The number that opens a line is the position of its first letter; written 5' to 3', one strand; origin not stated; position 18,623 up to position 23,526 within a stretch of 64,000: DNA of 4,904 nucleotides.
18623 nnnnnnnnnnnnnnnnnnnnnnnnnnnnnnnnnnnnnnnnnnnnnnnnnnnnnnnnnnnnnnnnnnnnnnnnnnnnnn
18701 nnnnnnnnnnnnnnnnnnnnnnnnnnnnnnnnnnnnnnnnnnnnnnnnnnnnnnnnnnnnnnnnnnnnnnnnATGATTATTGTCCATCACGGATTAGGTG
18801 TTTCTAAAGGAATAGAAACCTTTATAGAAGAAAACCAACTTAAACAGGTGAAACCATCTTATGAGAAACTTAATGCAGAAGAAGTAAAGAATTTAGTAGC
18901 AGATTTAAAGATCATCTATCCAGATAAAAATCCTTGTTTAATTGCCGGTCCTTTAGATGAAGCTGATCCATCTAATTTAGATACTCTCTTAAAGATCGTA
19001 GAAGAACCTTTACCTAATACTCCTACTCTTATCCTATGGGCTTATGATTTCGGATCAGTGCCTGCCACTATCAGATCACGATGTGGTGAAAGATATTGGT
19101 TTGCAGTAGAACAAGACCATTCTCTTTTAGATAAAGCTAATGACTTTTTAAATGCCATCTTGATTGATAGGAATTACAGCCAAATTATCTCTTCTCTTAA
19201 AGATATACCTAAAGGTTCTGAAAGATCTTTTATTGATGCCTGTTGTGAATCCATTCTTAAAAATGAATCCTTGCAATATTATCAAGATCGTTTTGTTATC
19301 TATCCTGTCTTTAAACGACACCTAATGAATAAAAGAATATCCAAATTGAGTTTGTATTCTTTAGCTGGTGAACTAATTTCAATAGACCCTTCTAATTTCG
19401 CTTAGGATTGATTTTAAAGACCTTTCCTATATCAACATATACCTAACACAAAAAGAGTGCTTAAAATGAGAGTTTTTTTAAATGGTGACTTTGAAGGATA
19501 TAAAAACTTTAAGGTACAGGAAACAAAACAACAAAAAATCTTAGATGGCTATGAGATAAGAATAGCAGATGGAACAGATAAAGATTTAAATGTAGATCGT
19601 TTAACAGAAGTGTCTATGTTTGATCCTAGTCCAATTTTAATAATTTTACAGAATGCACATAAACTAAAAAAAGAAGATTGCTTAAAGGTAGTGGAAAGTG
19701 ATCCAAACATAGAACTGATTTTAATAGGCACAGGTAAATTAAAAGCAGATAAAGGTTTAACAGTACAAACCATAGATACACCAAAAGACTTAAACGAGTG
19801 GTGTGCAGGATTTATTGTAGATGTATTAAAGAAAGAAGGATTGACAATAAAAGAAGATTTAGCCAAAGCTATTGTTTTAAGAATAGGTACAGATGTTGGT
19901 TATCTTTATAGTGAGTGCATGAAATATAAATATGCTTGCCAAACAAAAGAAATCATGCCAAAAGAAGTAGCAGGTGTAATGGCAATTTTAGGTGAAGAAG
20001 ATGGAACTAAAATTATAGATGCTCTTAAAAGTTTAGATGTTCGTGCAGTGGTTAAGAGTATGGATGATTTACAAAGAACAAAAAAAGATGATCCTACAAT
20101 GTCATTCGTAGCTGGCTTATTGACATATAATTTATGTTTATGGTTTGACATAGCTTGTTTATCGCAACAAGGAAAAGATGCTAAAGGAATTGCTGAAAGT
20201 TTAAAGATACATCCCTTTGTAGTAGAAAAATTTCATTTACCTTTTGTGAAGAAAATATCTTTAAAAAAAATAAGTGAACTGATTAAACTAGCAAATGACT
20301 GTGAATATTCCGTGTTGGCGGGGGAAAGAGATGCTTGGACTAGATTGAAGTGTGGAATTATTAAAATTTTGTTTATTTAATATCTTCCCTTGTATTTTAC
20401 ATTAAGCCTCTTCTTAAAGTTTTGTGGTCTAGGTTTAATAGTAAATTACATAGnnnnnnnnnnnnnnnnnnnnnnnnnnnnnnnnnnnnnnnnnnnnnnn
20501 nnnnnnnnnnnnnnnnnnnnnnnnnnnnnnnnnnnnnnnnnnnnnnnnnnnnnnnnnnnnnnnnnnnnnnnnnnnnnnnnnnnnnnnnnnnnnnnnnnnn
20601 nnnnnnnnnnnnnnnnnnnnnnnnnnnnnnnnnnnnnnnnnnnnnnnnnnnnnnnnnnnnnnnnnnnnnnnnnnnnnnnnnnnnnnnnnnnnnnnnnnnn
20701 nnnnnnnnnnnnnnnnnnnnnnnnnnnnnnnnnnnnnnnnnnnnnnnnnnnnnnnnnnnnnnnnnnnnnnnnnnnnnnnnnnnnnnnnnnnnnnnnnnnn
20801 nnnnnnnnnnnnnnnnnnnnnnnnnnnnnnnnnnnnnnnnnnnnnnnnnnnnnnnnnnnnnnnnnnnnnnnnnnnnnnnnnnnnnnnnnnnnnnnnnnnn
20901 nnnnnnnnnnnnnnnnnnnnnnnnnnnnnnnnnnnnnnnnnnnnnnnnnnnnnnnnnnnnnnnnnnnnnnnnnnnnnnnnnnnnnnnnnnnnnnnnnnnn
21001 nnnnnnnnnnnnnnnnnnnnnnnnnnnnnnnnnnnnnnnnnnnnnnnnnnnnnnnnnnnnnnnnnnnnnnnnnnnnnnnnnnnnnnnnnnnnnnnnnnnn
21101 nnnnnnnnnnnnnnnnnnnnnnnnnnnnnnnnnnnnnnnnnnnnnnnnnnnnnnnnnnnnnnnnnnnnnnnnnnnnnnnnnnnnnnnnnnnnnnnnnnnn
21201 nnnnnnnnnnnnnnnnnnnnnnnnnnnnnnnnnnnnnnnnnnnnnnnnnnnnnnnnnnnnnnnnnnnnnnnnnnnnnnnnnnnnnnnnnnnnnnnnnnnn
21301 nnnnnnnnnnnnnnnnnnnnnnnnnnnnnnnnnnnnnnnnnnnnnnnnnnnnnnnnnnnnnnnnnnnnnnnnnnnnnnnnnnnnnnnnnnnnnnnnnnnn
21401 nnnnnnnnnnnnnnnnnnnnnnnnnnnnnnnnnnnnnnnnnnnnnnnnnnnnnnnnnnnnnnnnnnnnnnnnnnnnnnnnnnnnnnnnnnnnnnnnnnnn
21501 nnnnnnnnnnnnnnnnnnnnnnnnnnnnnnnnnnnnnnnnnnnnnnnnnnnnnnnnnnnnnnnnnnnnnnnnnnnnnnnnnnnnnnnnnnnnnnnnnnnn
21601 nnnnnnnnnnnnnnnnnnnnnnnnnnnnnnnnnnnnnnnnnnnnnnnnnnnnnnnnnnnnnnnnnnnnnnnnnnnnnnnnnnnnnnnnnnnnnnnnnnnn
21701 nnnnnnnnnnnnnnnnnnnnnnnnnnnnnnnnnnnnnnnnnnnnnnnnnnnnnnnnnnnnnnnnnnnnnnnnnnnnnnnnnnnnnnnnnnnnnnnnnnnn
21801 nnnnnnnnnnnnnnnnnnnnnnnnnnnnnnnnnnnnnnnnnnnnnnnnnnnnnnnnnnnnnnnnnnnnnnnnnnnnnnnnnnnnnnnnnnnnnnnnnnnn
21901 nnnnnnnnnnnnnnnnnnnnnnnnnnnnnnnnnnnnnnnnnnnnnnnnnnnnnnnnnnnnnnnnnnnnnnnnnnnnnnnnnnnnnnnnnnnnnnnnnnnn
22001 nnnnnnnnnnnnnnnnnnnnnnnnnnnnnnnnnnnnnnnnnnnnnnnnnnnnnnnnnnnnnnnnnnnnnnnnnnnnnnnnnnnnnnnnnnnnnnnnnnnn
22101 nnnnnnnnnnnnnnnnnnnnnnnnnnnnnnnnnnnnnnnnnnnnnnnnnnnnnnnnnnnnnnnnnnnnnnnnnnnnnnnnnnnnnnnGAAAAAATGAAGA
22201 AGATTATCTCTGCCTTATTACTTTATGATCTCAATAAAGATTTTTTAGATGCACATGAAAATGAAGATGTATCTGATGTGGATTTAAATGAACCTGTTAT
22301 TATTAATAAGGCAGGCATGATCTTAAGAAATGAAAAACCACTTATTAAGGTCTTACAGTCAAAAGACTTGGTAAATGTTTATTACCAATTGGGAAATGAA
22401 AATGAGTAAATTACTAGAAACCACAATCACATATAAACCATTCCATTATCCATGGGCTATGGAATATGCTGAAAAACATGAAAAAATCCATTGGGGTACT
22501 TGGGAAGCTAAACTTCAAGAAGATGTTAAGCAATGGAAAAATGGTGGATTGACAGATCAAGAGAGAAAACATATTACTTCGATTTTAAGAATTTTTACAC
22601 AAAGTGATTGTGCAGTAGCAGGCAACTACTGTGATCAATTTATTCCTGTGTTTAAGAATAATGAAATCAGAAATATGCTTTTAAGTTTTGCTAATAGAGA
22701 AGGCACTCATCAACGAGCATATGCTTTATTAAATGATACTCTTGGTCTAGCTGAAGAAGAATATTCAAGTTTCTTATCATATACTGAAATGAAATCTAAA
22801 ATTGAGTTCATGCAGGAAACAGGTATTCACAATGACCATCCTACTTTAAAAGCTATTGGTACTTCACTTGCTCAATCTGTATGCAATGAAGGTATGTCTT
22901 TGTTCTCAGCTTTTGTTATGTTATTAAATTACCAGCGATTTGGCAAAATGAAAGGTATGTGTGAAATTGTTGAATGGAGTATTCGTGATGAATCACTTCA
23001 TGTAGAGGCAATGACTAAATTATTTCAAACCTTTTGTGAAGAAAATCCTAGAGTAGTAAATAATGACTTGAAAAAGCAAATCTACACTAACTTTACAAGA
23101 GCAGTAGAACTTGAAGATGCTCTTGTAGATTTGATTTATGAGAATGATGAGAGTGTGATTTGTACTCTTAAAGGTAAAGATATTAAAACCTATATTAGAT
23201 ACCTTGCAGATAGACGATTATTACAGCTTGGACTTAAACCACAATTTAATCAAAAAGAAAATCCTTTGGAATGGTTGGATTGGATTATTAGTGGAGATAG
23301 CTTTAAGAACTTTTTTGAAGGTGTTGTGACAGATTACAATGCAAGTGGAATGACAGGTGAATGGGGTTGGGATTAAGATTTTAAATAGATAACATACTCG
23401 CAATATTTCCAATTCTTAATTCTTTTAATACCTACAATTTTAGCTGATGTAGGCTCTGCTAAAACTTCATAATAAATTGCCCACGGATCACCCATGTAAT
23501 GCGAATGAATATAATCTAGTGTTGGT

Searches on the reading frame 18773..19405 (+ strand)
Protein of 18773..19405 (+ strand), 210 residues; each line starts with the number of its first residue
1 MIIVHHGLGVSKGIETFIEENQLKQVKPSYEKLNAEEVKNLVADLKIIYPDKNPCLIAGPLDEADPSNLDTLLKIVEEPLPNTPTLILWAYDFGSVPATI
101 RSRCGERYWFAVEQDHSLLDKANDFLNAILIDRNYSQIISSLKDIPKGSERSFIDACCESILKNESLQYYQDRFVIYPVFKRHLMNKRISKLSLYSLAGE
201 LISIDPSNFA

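Call 9: search_protein_families(library=pfam, proteins=[window:18773-19405:+], max_evalue=0.01)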
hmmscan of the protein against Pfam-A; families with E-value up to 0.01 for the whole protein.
window:18773-19405:+ (210 aa): 1 family
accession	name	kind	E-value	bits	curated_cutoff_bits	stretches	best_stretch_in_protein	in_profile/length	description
PF13177.12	DNA_pol3_delta2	-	8.7e-06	26.2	27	1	22-104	70-152/161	DNA polymerase III, delta subunit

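Call 10: search_protein_families(library=phrogs, proteins=[window:18773-19405:+], max_evalue=0.001)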
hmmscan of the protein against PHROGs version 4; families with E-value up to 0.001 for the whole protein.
window:18773-19405:+ (210 aa): 1 family
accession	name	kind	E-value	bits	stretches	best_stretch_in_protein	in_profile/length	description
phrog_5846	-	DNA, RNA and nucleotide metabolism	0.00014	22.3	1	36-104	78-145/380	clamp loader of DNA polymerase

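Call 40: find_homologous_proteins(query=window:18773-19405:+, max_evalue=0.001)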
Query window:18773-19405:+ (210 aa): 33 proteins with E <= 0.001 among 264 candidates.
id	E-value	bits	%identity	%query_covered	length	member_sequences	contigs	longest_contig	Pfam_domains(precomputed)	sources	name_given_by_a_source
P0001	1.8e-129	447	94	100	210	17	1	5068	PF13177.13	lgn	-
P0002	4.3e-121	420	89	100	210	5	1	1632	PF13177.13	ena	-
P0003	1.1e-120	419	87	100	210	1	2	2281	PF13177.13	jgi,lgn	-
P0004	1.8e-104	366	77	100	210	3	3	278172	PF13177.13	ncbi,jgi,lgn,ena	-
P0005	9.5e-88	311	69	96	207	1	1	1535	PF13177.13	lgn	-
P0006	3.6e-70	254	60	97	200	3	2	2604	-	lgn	-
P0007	1.5e-66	242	57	97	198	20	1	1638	PF13177.13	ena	-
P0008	1.2e-61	226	54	96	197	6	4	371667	PF13177.13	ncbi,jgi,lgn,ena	jgi:hypothetical protein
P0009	2.2e-40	157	44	96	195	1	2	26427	PF13177.13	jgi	jgi:hypothetical protein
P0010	2.9e-40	156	45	94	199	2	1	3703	-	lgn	-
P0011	4.9e-40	155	48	83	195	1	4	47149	PF13177.13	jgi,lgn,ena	-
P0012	1.0e-39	154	44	97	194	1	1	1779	PF13177.13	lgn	-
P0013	1.2e-39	154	44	93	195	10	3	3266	PF13177.13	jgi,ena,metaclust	metaclust:\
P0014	1.3e-39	154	44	93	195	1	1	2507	PF13177.13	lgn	-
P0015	1.6e-39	154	45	83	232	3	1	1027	PF13177.13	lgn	-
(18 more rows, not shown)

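Call 41: find_encoding_contigs(protein=P0004, flank=6000, max_places=2)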
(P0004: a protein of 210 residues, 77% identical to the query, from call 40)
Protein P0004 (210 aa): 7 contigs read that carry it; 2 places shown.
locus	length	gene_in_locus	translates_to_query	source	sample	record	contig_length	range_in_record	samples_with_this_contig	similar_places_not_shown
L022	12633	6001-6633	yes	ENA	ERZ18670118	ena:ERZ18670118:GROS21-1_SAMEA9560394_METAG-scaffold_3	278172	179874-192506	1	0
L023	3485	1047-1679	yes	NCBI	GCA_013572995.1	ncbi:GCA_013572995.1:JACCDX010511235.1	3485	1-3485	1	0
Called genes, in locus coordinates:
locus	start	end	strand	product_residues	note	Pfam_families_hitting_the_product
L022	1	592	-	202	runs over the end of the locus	-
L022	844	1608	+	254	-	-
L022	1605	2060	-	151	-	PF00383:dCMP_cyt_deam_1, PF14437:MafB19-deam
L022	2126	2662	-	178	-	-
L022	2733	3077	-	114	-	-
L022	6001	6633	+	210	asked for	PF13177:DNA_pol3_delta2 (weak)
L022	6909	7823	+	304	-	PF21694:DNA_pol3_delta_C (weak)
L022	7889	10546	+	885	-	PF00317:Ribonuc_red_lgN, PF02867:Ribonuc_red_lgC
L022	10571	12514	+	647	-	PF00268:Ribonuc_red_sm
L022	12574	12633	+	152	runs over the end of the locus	-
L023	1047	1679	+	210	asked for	PF13177:DNA_pol3_delta2 (weak)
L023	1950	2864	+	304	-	PF21694:DNA_pol3_delta_C (weak)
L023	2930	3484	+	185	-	?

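Call 42: find_encoding_contigs(protein=P0008, flank=6000, max_places=2)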
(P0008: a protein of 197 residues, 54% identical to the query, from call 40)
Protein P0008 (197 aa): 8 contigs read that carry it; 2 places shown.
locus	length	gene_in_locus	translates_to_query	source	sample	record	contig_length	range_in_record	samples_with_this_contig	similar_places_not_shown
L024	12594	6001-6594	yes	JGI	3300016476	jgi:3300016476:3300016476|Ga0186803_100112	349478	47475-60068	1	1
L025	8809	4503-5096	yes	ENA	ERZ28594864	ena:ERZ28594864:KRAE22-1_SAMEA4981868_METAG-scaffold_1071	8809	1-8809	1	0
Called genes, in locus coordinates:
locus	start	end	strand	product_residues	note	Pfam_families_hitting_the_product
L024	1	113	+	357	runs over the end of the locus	-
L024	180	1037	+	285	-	-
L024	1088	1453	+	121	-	-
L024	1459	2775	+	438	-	PF19174:DUF5856 (faint)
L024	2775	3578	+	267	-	-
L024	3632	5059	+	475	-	-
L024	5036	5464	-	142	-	PF03013:Pyr_excise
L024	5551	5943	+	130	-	PF02675:AdoMet_dc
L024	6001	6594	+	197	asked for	PF13177:DNA_pol3_delta2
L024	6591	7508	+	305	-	-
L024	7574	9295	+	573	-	PF00317:Ribonuc_red_lgN, PF02867:Ribonuc_red_lgC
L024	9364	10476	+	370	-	PF00145:DNA_methylase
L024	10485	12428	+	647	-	PF00268:Ribonuc_red_sm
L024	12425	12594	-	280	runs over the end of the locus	-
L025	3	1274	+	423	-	?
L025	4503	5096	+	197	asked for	PF13177:DNA_pol3_delta2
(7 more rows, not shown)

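Call 43: find_encoding_contigs(protein=P0011, flank=6000, max_places=2)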
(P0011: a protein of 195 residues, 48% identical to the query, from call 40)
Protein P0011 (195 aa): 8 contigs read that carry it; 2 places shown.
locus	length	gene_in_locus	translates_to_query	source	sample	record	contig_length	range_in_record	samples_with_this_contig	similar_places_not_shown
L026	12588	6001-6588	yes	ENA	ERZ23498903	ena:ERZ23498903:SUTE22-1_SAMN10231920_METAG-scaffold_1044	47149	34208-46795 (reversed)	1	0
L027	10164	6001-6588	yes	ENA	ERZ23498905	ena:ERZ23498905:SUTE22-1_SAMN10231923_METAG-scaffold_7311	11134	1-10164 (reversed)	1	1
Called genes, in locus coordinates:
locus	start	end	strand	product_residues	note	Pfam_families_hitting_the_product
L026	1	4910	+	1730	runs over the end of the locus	PF00176:SNF2-rel_dom, PF04851:ResIII (weak)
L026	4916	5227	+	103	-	-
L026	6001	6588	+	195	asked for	PF13177:DNA_pol3_delta2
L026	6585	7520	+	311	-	-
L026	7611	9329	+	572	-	PF00317:Ribonuc_red_lgN, PF02867:Ribonuc_red_lgC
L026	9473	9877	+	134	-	-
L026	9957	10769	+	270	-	-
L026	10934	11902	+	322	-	PF00268:Ribonuc_red_sm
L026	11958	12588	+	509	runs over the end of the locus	-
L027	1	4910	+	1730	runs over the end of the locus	PF00176:SNF2-rel_dom, PF04851:ResIII (weak)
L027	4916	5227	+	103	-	-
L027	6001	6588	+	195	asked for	PF13177:DNA_pol3_delta2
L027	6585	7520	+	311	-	-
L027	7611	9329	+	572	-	PF00317:Ribonuc_red_lgN, PF02867:Ribonuc_red_lgC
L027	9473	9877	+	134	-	-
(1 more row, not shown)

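Call 52: find_related_loci(query=A2, collection=viral_contigs, flank=5000)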
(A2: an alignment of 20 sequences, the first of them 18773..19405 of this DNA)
Query A2 (210 aa) in viral_contigs; peptide patterns used: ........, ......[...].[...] (x = any residue, [..] = any of these).
50 stretches matched a pattern; 32 encode a relative of the query (tblastn E <= 1e-3); 32 distinct loci.
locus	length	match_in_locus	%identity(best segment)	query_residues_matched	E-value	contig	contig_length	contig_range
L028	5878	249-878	88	1-210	3e-126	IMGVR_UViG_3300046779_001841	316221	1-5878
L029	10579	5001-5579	55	1-201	4e-68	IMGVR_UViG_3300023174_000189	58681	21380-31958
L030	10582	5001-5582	41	1-206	1e-46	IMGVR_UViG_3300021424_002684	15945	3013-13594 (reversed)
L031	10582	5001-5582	41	1-206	1e-46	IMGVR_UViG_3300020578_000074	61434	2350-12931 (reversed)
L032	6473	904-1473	42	1-199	1e-46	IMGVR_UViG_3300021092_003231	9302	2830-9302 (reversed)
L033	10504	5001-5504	47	1-171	2e-46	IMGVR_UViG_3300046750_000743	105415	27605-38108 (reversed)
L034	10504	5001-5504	47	1-171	2e-46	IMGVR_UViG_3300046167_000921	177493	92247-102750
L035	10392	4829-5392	41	1-197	6e-46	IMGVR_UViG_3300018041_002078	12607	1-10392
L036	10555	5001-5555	44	1-194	5e-46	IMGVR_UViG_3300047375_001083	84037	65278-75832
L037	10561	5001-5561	43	1-196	6e-46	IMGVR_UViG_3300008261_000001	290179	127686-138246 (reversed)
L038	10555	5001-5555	44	1-194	5e-46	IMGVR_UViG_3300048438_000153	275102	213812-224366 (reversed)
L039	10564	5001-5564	41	1-197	6e-46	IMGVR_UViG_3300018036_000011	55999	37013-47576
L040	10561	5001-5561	43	1-196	6e-46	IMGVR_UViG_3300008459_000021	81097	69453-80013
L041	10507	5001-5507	45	1-172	1e-44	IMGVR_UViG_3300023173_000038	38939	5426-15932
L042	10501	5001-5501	44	1-170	6e-43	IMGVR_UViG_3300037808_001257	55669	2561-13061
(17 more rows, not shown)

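Call 56: search_dna_similar(query=window:18773-19405:+, collection=phages, mode=protein, max_evalue=0.001, max_rows=30)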
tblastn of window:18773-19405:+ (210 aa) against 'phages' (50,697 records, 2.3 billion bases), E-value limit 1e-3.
Records with a match: 1; places in all: 1; records where one place covers at least 80% of the query: 0.
Best place of each record, by identity: <60% 1.
By first word of the organism name: uncultured 1.
By host as written in the record: - 1.
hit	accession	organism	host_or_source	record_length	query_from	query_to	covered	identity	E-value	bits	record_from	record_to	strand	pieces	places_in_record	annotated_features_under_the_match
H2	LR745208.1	uncultured phage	metagenomic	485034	51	145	45%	33.3%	3e-5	50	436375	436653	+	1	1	record has no annotation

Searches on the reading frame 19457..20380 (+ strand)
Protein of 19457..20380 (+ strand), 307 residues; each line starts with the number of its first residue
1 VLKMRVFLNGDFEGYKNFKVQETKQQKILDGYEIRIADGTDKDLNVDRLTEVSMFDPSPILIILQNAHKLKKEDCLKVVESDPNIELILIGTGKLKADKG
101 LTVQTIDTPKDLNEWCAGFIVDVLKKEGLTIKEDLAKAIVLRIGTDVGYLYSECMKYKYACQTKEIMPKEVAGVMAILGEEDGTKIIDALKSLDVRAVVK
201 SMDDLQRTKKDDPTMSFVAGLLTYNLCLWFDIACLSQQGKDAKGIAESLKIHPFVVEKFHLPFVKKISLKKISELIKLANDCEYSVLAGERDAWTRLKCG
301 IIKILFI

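Call 9: search_protein_families(library=pfam, proteins=[window:19457-20380:+], max_evalue=0.01)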
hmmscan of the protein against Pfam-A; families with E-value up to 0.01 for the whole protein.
window:19457-20380:+ (307 aa): 2 families
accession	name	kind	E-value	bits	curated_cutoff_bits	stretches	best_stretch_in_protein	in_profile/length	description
PF21694.2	DNA_pol3_delta_C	-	2.3e-08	34.5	27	1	185-297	6-114/121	DNA polymerase III delta subunit, C-terminal domain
PF04551.19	GcpE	-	0.0099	15.4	32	0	136-208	116-187/343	GcpE protein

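Call 10: search_protein_families(library=phrogs, proteins=[window:19457-20380:+], max_evalue=0.001)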
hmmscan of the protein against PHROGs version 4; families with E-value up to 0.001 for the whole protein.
window:19457-20380:+ (307 aa): 0 families

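Call 16: find_related_loci(query=window:19457-20380:+, collection=viral_contigs, flank=8000)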
Query window:19457-20380:+ (307 aa) in viral_contigs; peptide patterns used: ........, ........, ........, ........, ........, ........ (x = any residue, [..] = any of these).
4 stretches matched a pattern; 1 encode a relative of the query (tblastn E <= 1e-3); 1 distinct loci.
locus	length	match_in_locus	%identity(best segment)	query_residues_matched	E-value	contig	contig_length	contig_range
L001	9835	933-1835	86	1-301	4e-179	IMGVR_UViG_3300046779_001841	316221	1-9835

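Call 17: search_dna_similar(query=window:19457-20380:+, collection=phages, mode=protein)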
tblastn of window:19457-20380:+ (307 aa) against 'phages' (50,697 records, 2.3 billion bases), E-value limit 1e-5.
Records with a match: 1; places in all: 1; records where one place covers at least 80% of the query: 1.
Best place of each record, by identity: <60% 1.
By first word of the organism name: uncultured 1.
By host as written in the record: - 1.
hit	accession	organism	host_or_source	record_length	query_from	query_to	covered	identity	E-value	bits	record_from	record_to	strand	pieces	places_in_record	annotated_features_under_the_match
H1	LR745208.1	uncultured phage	metagenomic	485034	6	307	98%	23.5%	1e-17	89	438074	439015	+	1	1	record has no annotation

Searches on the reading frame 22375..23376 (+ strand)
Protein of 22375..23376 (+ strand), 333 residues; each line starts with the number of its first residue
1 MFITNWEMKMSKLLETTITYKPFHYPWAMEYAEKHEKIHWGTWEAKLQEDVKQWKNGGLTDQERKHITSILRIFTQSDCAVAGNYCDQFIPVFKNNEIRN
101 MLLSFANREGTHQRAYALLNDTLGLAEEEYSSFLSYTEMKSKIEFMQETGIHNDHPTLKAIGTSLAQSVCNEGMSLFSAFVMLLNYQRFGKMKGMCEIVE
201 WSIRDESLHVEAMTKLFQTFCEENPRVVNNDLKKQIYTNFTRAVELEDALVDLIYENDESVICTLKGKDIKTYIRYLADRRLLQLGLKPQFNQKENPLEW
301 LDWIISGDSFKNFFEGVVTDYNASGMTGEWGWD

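Call 9: search_protein_families(library=pfam, proteins=[window:22375-23376:+], max_evalue=0.01)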
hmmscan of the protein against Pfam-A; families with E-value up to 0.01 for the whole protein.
window:22375-23376:+ (333 aa): 1 family
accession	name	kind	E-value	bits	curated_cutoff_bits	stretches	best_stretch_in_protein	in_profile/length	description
PF00268.27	Ribonuc_red_sm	-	4.2e-68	230.2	33.6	1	18-297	2-281/281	Ribonucleotide reductase, small chain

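Call 10: search_protein_families(library=phrogs, proteins=[window:22375-23376:+], max_evalue=0.001)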
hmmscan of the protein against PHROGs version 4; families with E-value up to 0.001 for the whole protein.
window:22375-23376:+ (333 aa): 3 families
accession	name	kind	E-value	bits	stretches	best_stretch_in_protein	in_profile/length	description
phrog_86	-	DNA, RNA and nucleotide metabolism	2.9e-78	264.8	1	15-326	66-389/504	ribonucleoside diphosphate reductase small subunit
phrog_8368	-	DNA, RNA and nucleotide metabolism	1.8e-12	48.5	1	192-327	1-141/156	aerobic NDP reductase small subunit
phrog_9465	-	DNA, RNA and nucleotide metabolism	0.00042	21.7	0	167-208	39-80/81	ribonucleoside diphosphate reductase small subunit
